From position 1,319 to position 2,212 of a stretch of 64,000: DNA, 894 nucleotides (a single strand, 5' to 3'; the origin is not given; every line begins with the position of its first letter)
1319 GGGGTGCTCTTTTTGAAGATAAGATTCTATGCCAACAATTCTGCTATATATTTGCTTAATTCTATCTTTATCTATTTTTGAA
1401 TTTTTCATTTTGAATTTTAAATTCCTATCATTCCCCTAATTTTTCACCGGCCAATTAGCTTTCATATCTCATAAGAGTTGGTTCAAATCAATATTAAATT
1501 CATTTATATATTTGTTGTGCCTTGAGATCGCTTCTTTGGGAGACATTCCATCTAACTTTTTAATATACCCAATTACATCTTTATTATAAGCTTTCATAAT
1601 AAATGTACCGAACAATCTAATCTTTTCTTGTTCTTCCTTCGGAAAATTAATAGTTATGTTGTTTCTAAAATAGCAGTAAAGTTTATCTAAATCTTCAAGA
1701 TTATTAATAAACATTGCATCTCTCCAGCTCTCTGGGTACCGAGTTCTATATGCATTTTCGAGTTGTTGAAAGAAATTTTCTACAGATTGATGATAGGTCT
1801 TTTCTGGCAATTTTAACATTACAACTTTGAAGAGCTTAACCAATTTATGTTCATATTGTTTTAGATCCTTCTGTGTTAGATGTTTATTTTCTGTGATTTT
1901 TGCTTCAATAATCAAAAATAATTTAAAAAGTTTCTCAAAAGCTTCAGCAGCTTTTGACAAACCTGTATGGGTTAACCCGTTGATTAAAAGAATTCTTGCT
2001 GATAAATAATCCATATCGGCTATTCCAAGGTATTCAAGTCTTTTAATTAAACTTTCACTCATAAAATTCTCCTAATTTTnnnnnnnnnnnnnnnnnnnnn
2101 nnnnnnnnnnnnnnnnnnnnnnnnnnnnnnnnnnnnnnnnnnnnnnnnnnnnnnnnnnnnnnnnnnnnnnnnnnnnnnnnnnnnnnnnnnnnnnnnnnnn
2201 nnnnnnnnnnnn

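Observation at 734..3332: LexA-led six-gene operon encoding an HNH nuclease, a thermonuclease-like protein and three unknowns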

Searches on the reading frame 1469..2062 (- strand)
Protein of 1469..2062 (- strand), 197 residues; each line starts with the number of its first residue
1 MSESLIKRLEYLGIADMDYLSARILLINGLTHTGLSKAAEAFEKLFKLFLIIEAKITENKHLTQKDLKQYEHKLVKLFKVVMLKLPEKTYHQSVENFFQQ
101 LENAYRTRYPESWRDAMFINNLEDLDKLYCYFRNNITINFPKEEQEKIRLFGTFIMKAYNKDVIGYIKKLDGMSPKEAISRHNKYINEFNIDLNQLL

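Call 3: search_protein_families(library=pfam, proteins=[window:1469-2062:-], max_evalue=0.1)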
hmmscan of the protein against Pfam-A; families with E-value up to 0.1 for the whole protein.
window:1469-2062:- (197 aa): 2 families
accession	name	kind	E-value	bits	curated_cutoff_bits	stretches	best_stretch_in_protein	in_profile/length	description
PF05168.19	HEPN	-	0.0076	16.8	22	0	11-114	4-94/117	HEPN domain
PF05282.17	AAR2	-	0.041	14.3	23.6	1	37-127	63-149/160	AAR2 C-terminal repeat region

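Call 4: search_protein_families(library=padloc, proteins=[window:1469-2062:-], max_evalue=0.1)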
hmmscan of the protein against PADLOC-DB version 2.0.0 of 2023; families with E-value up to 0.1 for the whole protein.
window:1469-2062:- (197 aa): 0 families

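Call 11: find_encoding_contigs(protein=window:1469-2062:-, flank=10000, max_places=10)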
Protein window:1469-2062:- (197 aa): 5 contigs read that carry it; 3 places shown.
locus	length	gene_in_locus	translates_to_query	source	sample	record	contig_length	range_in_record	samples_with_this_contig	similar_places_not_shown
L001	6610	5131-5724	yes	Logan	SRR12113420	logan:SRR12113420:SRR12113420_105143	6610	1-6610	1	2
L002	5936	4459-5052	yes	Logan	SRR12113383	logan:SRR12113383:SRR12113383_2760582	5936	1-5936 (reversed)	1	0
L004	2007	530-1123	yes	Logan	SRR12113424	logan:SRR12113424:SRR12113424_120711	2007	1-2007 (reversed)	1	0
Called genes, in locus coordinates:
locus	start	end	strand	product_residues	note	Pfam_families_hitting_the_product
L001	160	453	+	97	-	-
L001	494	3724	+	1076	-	PF02384:N6_Mtase, PF20473:MmeI_Mtase, PF07669:Eco57I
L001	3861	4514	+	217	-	PF01726:LexA_DNA_bind (weak), PF13412:HTH_24 (weak), PF00717:Peptidase_S24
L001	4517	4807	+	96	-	PF01844:HNH (weak)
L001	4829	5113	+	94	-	-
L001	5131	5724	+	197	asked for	-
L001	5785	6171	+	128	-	-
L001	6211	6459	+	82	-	-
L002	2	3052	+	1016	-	?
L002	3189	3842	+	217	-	PF01726:LexA_DNA_bind (weak), PF13412:HTH_24 (weak), PF00717:Peptidase_S24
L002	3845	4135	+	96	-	PF01844:HNH (weak)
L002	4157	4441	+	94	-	-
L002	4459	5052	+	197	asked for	-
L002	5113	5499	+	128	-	-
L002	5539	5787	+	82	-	-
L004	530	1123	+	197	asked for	-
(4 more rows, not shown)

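Call 12: find_homologous_proteins(query=window:1469-2062:-, max_evalue=0.001)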
Query window:1469-2062:- (197 aa): 48 proteins with E <= 0.001 among 132 candidates.
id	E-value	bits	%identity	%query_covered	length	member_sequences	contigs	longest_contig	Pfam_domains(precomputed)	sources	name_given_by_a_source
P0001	5.5e-124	429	100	100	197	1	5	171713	-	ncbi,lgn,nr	ncbi:MAG: hypothetical protein HYW63_00280 [Candidatus Levybacteria bacterium]|nr:hypothetical prote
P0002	2.0e-95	336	76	99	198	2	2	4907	-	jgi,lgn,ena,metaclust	metaclust:\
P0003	3.6e-95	335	77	99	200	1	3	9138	-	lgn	-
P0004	1.6e-92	326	73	99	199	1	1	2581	-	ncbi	-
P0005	6.3e-92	324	74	99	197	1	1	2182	-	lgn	-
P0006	1.5e-90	320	72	99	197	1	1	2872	-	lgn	-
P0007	4.0e-90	318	71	99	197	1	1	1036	-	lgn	-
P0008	4.1e-90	318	73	99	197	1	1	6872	-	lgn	-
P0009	4.8e-89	315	71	99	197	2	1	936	-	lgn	-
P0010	8.3e-89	314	73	99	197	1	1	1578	-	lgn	-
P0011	6.8e-88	311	73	97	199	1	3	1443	-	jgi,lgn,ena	-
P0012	8.2e-88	311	71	99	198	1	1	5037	-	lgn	-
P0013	9.3e-88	311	72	99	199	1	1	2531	-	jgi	jgi:hypothetical protein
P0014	1.0e-82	294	70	100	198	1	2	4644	-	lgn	-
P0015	1.4e-79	284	66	99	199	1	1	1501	-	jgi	-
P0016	1.6e-79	284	66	99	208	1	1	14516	-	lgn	-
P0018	2.5e-74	267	64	99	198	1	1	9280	-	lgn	-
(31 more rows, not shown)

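Call 14: find_related_loci(query=A1, collection=genome_contigs, flank=8000)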
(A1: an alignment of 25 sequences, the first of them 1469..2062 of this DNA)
Query A1 (197 aa) in genome_contigs; peptide patterns used: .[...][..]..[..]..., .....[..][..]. (x = any residue, [..] = any of these).
599 stretches matched a pattern (row limit reached: there are more); 3 encode a relative of the query (tblastn E <= 1e-3); 3 distinct loci.
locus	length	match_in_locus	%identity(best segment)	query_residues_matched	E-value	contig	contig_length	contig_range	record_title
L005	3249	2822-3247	81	1-142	5e-78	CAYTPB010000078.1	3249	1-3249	MAG TPA_asm: uncultured Gammaproteobacteria bacterium isolate SRP271791_co2_60 genome assembly, contig: NODE_10322_lengt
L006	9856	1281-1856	49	4-196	1e-60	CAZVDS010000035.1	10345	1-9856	MAG TPA_asm: uncultured Desulfurellaceae bacterium isolate binchicken_co133_22 genome assembly, contig: NODE_5149_length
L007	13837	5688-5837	62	4-53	3e-15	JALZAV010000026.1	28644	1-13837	MAG: Candidatus Dormiibacterota bacterium isolate KAP bin100 SD1490_NODE_292_length_28644_cov_5.753551, whole genome sho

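Call 17: find_related_loci(query=A1, collection=metagenome_contigs, flank=6000)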
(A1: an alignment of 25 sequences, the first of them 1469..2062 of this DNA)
Query A1 (197 aa) in metagenome_contigs; peptide patterns used: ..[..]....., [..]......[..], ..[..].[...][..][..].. (x = any residue, [..] = any of these).
600 stretches matched a pattern (row limit reached: there are more); 10 encode a relative of the query (tblastn E <= 1e-3); 10 distinct loci.
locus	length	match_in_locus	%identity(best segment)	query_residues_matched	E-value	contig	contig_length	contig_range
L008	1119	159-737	73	1-192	4e-103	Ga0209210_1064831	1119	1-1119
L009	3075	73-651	51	4-196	2e-64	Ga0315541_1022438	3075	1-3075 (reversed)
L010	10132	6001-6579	51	4-196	1e-63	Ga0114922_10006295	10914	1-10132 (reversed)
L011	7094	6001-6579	51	4-196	2e-63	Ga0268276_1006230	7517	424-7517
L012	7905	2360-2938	49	4-196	4e-61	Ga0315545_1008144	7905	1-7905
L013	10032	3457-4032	48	4-196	6e-53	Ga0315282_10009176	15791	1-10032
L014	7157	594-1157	48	4-192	2e-52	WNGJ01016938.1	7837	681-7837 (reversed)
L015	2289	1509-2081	43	1-190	1e-50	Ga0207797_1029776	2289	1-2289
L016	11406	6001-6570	44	4-194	1e-49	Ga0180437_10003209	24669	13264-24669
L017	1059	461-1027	46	4-195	8e-49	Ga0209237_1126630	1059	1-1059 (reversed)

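Call 20: find_encoding_contigs(protein=P0016, flank=8000, max_places=3)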
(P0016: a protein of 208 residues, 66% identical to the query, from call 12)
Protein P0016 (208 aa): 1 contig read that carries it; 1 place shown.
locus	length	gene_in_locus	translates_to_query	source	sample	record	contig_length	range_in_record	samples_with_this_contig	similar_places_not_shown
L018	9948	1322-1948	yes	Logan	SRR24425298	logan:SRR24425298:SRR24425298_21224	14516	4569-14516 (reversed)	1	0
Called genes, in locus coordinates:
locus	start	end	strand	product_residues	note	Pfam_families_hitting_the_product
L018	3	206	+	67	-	?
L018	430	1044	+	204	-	PF00665:rve, PF13683:rve_3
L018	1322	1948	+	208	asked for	-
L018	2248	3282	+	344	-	PF00485:PRK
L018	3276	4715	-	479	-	PF02788:RuBisCO_large_N, PF00016:RuBisCO_large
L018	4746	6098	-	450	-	PF00496:SBP_bac_5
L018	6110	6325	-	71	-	PF03840:SecG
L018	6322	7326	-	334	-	PF01933:CofD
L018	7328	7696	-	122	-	PF04020:Phage_holin_4_2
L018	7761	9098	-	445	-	PF01541:GIY-YIG, PF27096:UvrC_M (weak), PF08459:UvrC_RNaseH_dom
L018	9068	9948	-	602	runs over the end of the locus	PF01841:Transglut_core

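Call 21: find_encoding_contigs(protein=P0018, flank=8000, max_places=3)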
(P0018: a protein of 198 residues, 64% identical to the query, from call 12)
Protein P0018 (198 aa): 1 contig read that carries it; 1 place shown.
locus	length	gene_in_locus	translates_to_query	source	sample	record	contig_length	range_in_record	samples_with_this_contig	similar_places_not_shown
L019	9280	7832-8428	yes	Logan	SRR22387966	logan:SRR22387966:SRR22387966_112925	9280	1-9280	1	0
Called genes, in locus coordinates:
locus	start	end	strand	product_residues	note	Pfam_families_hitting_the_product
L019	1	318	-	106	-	?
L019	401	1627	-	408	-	-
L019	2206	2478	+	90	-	-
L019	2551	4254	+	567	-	PF00376:MerR, PF12728:HTH_17 (weak), PF13411:MerR_1, PF12161:HsdM_N, PF02384:N6_Mtase, PF07669:Eco57I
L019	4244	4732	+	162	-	PF08937:ThsB_TIR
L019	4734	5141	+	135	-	-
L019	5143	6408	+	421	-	PF01420:Methylase_S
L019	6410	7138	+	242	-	-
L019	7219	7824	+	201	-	-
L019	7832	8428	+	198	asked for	-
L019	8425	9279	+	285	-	?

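Call 22: find_encoding_contigs(protein=P0003, flank=8000, max_places=3)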
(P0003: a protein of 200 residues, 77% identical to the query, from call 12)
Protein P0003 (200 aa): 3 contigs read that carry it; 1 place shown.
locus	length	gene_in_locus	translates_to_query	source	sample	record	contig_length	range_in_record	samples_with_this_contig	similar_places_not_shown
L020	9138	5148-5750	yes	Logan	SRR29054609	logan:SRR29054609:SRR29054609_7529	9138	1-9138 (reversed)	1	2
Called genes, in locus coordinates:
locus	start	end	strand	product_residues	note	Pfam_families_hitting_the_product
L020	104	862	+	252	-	PF26505:DUF8168_N (weak), PF26504:DUF8168_C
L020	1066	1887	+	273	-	PF01555:N6_N4_Mtase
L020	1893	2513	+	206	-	PF02976:MutH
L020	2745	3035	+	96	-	-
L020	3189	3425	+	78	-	-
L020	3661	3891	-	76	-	-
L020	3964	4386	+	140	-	-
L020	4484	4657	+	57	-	-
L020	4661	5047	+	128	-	-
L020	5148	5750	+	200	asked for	-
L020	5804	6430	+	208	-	PF27257:HI_0787_N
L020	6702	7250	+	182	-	-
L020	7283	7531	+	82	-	-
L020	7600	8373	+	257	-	PF13365:Trypsin_2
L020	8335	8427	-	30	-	-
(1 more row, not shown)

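Call 25: search_protein_families(library=ncbifam, proteins=[window:1469-2062:-], max_evalue=0.1)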
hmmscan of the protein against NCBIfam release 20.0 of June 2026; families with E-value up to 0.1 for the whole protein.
window:1469-2062:- (197 aa): 1 family
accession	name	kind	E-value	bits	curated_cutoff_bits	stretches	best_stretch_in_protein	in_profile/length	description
TIGR04119.1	CXXX_matur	equivalog_domain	0.033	13.6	150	1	30-85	6-61/210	CXXX repeat peptide maturase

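Call 26: search_protein_families(library=phrogs, proteins=[window:1469-2062:-], max_evalue=0.1)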
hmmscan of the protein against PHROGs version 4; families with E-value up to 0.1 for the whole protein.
window:1469-2062:- (197 aa): 0 families

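Call 51: predict_structure(alignment_id=A1)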
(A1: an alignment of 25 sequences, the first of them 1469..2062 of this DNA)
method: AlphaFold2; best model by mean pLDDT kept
length: 197 residues; sequences in the alignment: 25
mean_pLDDT: 89.9   pTM: 0.88
mean pLDDT of the five models: 89.9, 89.2, 89.1, 88.2, 87.7
residues with pLDDT >= 90: 118; 70-90: 76; 50-70: 2; < 50: 1
segments of 3 or more residues with pLDDT < 50: none
pLDDT, mean of each block of 10 residues (from residue 1): 75 95 95 94 95 89 89 94 87 93 86 79 95 89 85 88 95 94 93 86
secondary structure, 60 per line:
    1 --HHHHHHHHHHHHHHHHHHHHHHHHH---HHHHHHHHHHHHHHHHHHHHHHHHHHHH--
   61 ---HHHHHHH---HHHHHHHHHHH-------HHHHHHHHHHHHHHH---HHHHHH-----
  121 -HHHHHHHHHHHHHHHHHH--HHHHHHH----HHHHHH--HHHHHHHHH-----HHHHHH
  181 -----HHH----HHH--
elements in order: H3-27 H31-58 H64-70 H74-84 H92-106 H110-115 H122-139 H142-148 H153-158 H161-169 H175-180
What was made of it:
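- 1469..2062 (-): HEPN-fold protein, 197 aa (cargo). The usual Rx4-6H motif reads R133-x5-N139 in all family members. AF2 pLDDT 89.9 (call 51).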

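Call 69: search_protein_families(library=pfam, alignment_id=A1, max_evalue=0.1)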
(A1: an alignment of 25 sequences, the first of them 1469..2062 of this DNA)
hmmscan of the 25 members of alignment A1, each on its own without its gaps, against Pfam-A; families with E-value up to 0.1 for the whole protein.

A. member 1, window:1469-2062:- (197 aa): 2 families
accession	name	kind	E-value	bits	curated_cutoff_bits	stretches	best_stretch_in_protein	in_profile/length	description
PF05168.19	HEPN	-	0.0076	16.8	22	0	11-114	4-94/117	HEPN domain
PF05282.17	AAR2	-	0.041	14.3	23.6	1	37-127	63-149/160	AAR2 C-terminal repeat region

B. families by the number of members that match (of 25 scanned): 17 families
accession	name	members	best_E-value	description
PF05168.19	HEPN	9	0.00024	HEPN domain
PF12017.13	Tnp_P_element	3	0.0018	Transposable element P transposase-like, HTH domain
PF19095.5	DUF5783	3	0.028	Family of unknown function (DUF5783)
PF20406.3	SAM_KSR1_N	2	0.048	Kinase suppressor RAS 1 N-terminal helical hairpin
PF18555.7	MobL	1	0.0071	MobL relaxases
PF17332.7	DUF5592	1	0.019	Family of unknown function (DUF5592)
PF14088.11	DUF4268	1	0.021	Domain of unknown function (DUF4268)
PF25100.1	DUF7809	1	0.023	Domain of unknown function (DUF7809)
PF25325.1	EF-hand_EFHB_C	1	0.026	EFHB C-terminal EF-hand domain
PF06275.16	DUF1031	1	0.036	Protein of unknown function (DUF1031)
PF05282.17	AAR2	1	0.041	AAR2 C-terminal repeat region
PF16078.10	2-oxogl_dehyd_N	1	0.041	2-oxoglutarate dehydrogenase N-terminus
PF06382.17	Protamine_like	1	0.051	Protamine and protamine like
PF24812.1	wHTH_TTC3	1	0.059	TTC3-like, winged helix turn helix domain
PF03557.20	Bunya_G1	1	0.07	Bunyavirus glycoprotein G1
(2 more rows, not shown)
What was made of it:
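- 1469..2062 (-): Pfam HEPN matches 9 of 25 members (call 69).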

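Call 80: find_related_loci(query=A1, collection=viral_contigs, flank=6000)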
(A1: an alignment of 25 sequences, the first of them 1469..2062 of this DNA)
Query A1 (197 aa) in viral_contigs; peptide patterns used: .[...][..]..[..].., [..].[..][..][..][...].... (x = any residue, [..] = any of these).
13 stretches matched a pattern, but none encodes a relative of the query by tblastn (E <= 1e-3).

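Call 101: search_protein_families(library=pfam, proteins=[L010:4183-5004:+, L010:7640-8698:+, L011:3751-4968:+, L012:3572-4693:+, L013:4044-4865:+, L013:1969-2682:-, L014:76-591:+, L016:3986-5593:+, L016:6703-7152:+, L019:7219-7824:+], max_evalue=0.001)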
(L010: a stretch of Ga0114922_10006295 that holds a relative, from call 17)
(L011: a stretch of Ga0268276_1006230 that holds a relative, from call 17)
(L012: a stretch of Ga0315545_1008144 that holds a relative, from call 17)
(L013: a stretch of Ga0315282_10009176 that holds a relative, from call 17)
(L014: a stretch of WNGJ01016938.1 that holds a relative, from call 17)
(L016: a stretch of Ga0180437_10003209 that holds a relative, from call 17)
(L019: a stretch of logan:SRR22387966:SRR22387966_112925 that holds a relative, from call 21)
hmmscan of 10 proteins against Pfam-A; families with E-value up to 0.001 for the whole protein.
L010:4183-5004:+ (273 aa): 1 family
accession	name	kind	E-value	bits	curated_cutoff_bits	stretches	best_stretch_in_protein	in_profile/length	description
PF00528.27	BPD_transp_1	-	1.4e-13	51.4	26.4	1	88-264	4-180/184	Binding-protein-dependent transport system inner membrane component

L010:7640-8698:+ (352 aa): 2 families
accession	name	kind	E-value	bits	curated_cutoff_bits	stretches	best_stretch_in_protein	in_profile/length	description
PF07603.17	Lcl_C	-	2.3e-10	41.2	34.9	1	268-350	24-117/117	Lcl C-terminal domain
PF09479.16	Flg_new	-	4.3e-05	24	27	1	113-193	2-65/65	Listeria-Bacteroides repeat domain (List_Bact_rpt)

L011:3751-4968:+ (405 aa): 1 family
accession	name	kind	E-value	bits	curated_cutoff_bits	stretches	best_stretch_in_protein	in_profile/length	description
PF04326.19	SLFN_AlbA_2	-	3.2e-14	53.9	25.3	1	13-142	1-117/118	Schlafen, AlbA_2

L012:3572-4693:+ (373 aa): 3 families
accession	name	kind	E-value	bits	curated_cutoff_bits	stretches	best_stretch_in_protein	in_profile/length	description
PF10282.15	Lactonase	-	4e-113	378.5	21.7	1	9-368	2-343/344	Lactonase, 7-bladed beta-propeller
PF21959.2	DUF6923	-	0.0001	22.6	27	0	273-354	39-166/234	Repeat of unknown function (DUF6923)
PF08450.18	SGL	-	0.0005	20.2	26.3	0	262-344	127-211/246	SMP-30/Gluconolactonase/LRE-like region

L013:4044-4865:+ (273 aa): 1 family
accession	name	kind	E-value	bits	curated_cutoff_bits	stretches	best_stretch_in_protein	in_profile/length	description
PF11185.13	DUF2971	-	3.5e-08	35.1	22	1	112-190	1-89/89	Protein of unknown function (DUF2971)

L013:1969-2682:- (237 aa): 2 families
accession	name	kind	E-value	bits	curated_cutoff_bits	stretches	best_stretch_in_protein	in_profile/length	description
PF03358.20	FMN_red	-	2.5e-14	53.6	24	1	1-137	1-116/152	NADPH-dependent FMN reductase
PF02525.22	Flavodoxin_2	-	9e-06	26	27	1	1-139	1-137/198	Flavodoxin-like fold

L014:76-591:+ (171 aa): 0 families

L016:3986-5593:+ (535 aa): 3 families
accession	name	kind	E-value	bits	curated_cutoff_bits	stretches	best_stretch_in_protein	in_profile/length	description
PF00027.35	cNMP_binding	-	6.4e-19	68.2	27.5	1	395-483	3-89/89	Cyclic nucleotide-binding domain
PF00924.24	MS_channel_2nd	-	2.6e-15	56.7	20.2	1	169-234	2-67/68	Mechanosensitive ion channel, beta-domain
PF21082.3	MS_channel_3rd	-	4e-13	50.1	21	1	243-325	4-88/88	Mechanosensitive ion channel MscS, C-terminal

L016:6703-7152:+ (149 aa): 0 families

L019:7219-7824:+ (201 aa): 0 families
